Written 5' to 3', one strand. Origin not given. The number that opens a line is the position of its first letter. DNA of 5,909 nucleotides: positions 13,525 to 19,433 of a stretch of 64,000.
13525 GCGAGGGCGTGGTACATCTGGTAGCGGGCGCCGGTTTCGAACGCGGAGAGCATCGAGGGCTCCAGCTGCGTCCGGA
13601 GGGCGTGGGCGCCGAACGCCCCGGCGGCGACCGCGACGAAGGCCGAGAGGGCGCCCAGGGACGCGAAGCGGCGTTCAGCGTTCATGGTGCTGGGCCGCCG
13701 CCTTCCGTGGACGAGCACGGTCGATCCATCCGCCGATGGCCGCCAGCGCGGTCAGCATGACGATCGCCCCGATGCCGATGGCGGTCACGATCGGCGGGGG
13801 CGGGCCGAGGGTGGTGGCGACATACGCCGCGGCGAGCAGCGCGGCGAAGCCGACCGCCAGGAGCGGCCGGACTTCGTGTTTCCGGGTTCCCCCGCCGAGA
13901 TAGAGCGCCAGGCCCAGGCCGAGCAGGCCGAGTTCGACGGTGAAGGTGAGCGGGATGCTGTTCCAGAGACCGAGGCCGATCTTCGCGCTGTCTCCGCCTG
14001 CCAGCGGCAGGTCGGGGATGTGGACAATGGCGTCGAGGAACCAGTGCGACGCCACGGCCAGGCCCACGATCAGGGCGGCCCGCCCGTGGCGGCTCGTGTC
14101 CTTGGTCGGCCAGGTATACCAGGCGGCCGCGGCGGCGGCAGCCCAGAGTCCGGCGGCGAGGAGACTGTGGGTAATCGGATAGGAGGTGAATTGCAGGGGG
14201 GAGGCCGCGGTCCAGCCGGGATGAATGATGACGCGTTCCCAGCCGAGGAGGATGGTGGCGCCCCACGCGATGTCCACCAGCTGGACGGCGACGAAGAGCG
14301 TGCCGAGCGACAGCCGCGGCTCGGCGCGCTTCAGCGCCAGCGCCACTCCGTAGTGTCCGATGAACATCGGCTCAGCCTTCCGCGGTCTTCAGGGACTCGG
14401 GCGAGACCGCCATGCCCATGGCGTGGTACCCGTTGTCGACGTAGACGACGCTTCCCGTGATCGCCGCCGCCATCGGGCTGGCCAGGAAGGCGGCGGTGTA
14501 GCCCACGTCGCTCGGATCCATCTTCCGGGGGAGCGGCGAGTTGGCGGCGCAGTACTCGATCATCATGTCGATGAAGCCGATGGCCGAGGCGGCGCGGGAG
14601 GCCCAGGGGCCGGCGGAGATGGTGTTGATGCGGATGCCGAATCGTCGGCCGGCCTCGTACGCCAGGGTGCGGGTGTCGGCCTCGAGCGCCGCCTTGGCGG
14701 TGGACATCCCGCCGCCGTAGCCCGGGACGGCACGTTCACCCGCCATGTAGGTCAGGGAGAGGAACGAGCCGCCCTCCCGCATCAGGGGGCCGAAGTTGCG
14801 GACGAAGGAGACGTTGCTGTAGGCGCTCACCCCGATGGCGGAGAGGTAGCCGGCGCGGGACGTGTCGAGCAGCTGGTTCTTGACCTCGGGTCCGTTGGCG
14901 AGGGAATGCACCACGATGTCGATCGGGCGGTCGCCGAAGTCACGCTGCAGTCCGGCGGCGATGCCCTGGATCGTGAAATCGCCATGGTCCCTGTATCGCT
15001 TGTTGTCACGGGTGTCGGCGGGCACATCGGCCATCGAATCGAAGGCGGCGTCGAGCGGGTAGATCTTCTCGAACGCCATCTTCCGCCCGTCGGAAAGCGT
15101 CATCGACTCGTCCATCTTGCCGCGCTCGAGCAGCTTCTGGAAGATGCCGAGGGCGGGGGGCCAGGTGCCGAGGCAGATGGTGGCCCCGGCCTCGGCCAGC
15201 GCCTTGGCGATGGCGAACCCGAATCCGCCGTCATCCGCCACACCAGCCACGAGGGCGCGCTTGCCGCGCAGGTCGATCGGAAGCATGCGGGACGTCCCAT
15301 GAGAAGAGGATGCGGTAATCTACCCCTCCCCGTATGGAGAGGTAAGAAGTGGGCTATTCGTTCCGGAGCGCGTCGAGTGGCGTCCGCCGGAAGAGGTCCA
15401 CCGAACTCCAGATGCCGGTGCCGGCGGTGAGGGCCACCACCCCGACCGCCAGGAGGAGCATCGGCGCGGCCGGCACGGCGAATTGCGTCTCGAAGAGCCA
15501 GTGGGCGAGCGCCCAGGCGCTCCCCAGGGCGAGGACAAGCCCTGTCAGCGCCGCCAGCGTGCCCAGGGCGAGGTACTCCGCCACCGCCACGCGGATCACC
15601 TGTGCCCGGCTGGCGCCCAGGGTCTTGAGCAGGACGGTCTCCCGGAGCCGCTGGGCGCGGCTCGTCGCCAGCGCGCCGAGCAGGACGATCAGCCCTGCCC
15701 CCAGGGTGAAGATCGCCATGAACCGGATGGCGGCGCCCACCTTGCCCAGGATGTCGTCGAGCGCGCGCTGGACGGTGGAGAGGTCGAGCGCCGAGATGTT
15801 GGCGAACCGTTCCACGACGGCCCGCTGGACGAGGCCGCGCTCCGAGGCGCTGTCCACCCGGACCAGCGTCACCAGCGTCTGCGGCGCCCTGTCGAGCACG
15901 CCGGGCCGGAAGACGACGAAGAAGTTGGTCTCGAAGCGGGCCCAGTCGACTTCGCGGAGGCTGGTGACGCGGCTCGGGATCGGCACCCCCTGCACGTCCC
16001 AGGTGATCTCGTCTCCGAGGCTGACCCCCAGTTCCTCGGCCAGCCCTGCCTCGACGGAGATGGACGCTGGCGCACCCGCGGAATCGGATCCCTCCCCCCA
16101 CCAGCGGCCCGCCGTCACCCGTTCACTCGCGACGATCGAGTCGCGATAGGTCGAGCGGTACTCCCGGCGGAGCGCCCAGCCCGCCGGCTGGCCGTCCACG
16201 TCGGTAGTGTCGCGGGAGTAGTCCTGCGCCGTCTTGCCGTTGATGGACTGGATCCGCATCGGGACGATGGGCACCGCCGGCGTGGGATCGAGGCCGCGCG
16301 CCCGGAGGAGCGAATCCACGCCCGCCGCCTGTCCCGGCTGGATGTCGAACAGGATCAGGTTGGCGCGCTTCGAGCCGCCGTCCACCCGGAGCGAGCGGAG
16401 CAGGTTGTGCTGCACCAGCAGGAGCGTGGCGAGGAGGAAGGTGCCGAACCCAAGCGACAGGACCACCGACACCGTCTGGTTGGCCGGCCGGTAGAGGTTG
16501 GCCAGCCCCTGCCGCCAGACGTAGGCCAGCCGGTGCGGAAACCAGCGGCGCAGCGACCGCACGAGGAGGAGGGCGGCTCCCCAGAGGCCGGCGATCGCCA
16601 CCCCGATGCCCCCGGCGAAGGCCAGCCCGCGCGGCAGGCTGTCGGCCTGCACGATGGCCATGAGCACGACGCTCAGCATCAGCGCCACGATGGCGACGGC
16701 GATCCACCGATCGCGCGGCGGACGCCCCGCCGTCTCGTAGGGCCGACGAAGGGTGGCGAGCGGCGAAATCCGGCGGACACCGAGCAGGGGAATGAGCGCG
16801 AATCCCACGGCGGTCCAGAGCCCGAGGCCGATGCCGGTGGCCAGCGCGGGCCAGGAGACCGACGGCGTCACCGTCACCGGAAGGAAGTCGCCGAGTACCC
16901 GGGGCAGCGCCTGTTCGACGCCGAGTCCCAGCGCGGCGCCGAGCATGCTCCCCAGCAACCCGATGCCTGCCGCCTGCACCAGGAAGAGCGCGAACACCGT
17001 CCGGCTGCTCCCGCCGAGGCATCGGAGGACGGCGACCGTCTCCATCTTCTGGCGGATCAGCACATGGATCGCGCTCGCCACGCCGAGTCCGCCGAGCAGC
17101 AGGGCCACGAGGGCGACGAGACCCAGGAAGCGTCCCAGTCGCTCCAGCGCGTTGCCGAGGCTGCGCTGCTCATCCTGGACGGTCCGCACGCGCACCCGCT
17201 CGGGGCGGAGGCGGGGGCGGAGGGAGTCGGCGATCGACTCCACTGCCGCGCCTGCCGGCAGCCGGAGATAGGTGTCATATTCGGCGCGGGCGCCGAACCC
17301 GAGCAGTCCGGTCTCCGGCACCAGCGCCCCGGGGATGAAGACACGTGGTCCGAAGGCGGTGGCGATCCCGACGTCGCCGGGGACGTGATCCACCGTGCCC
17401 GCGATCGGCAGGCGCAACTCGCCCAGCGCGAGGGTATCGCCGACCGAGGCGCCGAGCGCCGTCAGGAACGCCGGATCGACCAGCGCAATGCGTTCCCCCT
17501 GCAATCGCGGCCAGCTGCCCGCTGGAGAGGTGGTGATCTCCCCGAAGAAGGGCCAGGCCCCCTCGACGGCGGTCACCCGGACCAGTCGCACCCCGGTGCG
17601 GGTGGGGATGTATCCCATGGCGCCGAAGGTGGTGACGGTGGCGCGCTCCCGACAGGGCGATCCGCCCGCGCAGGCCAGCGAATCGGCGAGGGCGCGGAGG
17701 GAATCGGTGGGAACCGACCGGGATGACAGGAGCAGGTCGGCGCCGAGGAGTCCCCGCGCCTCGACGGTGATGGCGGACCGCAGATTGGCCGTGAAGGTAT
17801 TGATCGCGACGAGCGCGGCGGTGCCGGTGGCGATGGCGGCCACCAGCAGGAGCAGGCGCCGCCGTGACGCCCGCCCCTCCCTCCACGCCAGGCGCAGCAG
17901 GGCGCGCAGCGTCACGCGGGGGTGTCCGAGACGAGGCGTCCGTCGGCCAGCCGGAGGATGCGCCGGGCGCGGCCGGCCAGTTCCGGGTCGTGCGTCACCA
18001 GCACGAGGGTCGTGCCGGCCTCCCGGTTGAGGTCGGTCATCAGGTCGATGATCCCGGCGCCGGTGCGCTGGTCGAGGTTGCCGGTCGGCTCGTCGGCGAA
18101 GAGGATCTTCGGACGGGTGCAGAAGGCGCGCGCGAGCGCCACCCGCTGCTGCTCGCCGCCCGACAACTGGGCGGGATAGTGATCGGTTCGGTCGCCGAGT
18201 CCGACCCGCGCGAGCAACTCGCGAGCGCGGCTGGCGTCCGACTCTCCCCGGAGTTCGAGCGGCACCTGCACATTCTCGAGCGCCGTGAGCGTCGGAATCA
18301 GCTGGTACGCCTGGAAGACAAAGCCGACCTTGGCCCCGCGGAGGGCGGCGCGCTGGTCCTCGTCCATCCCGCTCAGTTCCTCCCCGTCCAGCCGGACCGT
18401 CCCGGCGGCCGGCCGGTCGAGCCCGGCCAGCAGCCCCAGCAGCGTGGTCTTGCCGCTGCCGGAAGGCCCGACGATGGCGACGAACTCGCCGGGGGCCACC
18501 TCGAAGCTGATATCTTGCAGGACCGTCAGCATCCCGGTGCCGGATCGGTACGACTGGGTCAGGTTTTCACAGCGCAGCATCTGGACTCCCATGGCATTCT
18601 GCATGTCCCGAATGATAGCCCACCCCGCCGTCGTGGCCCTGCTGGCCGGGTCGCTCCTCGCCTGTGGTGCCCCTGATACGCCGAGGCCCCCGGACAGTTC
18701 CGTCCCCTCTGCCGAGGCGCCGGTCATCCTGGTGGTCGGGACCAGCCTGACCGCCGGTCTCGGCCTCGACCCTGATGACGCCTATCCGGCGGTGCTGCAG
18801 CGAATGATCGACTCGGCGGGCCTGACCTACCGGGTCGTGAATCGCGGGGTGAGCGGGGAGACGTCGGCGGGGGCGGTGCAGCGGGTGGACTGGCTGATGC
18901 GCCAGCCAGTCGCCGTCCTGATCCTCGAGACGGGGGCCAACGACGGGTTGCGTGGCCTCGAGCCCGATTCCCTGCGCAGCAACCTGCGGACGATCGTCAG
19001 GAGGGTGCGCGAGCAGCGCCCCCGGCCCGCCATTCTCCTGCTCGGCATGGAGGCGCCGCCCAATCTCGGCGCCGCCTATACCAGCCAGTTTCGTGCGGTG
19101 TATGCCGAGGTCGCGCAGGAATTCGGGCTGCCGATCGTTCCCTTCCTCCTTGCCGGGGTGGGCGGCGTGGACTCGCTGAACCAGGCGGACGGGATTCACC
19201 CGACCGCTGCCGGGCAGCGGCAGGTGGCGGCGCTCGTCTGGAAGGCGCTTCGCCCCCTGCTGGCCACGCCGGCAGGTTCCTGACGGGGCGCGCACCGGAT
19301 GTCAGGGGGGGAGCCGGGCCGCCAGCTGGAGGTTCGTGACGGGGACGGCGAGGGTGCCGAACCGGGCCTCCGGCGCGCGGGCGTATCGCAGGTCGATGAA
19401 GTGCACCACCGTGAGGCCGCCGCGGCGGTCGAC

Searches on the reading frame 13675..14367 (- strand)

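Call 22: search_protein_families(library=pfam, proteins=[window:13675-14367:-], max_evalue=0.001)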
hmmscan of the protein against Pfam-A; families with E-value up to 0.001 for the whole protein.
window:13675-14367:- (230 aa): 1 family
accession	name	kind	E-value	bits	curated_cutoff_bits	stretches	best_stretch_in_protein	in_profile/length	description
PF04307.19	YdjM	-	1.6e-05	25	29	1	19-118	28-112/176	YdjM inner membrane protein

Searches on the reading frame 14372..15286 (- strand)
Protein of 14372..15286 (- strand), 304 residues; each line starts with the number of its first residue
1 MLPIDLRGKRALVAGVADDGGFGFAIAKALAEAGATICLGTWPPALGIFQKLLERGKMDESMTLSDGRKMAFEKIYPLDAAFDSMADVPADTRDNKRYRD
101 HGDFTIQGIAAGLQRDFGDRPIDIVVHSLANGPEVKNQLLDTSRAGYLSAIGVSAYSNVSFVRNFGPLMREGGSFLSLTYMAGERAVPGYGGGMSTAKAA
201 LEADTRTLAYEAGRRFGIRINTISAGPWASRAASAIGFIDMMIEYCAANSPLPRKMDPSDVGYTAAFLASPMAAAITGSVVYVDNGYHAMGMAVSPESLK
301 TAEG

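Call 22: search_protein_families(library=pfam, proteins=[window:14372-15286:-], max_evalue=0.001)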
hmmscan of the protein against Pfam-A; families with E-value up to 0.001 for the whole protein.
window:14372-15286:- (304 aa): 2 families
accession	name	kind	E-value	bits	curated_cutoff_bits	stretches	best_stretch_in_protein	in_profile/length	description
PF13561.12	adh_short_C2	-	1.9e-51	175.4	27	1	106-288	58-236/236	Enoyl-(Acyl carrier protein) reductase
PF00106.31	adh_short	-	2.3e-07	30.9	26.6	0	120-232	76-186/195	short chain dehydrogenase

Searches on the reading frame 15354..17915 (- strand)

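Call 22: search_protein_families(library=pfam, proteins=[window:15354-17915:-], max_evalue=0.001)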
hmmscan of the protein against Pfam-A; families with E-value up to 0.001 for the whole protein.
window:15354-17915:- (853 aa): 2 families
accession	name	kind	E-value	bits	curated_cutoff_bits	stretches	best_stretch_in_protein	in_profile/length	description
PF02687.27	FtsX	-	3.8e-22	79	25.5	2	266-385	2-120/120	FtsX-like permease C-terminal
PF12704.14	MacB_PCD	-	1.2e-08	35.9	27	1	22-233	2-205/207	MacB-like periplasmic core domain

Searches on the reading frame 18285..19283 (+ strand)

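Call 22: search_protein_families(library=pfam, proteins=[window:18285-19283:+], max_evalue=0.001)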
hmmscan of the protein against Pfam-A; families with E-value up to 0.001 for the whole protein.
window:18285-19283:+ (332 aa): 3 families
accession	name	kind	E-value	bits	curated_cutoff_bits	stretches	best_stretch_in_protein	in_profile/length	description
PF13472.12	Lipase_GDSL_2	-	3.9e-25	89.8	32.9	1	151-312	2-177/178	GDSL-like Lipase/Acylhydrolase family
PF00657.28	Lipase_GDSL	-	1.1e-14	55.5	23.6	1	148-317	1-207/208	GDSL-like Lipase/Acylhydrolase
PF25182.1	NonGDSL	-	3.4e-07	30.2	80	1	147-244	29-130/220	Non-GDSL lipase-like family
